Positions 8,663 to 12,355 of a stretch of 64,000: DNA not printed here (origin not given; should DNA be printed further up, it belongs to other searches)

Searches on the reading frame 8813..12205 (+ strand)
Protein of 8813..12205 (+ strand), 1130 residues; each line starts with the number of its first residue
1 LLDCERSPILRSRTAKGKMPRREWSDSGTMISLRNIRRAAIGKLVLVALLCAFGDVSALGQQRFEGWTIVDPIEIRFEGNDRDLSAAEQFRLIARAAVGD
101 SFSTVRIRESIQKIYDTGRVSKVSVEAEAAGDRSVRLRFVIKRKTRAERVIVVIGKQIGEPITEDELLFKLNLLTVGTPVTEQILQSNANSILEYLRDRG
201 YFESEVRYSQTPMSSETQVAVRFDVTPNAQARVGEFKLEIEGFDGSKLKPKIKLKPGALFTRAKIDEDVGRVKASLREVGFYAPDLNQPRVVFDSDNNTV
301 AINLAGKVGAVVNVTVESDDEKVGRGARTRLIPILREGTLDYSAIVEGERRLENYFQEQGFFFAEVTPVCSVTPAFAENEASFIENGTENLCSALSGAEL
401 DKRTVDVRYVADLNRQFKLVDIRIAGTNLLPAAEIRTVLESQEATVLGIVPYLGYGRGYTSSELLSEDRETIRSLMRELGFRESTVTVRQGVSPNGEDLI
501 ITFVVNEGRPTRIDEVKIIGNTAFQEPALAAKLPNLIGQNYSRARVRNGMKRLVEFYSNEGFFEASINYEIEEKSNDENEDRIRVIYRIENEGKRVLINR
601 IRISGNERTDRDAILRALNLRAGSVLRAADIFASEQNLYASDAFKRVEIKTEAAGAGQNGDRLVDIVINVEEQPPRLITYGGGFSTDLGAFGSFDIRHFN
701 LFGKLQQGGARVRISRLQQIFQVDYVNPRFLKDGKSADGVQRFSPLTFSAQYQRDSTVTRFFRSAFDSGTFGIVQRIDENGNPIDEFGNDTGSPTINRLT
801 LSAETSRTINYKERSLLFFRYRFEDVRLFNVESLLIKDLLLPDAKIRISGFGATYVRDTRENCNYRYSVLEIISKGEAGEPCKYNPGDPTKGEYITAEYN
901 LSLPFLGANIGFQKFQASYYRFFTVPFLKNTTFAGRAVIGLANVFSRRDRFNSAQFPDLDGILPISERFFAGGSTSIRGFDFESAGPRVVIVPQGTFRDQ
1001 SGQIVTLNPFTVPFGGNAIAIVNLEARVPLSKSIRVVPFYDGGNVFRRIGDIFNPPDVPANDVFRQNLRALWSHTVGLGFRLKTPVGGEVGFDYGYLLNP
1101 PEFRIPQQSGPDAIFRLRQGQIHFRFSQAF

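Call 16: search_protein_families(library=pfam, max_evalue=0.00001, proteins=[window:8813-12205:+])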
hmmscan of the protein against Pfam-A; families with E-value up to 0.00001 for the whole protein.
window:8813-12205:+ (1130 aa): 2 families
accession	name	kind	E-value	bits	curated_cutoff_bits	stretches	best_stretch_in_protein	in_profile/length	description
PF07244.20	POTRA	-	4.5e-53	178.3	21.3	3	512-590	2-77/79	Surface antigen variable number repeat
PF01103.29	Omp85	-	3.7e-29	102.7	24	1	700-1130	1-325/325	Omp85 superfamily domain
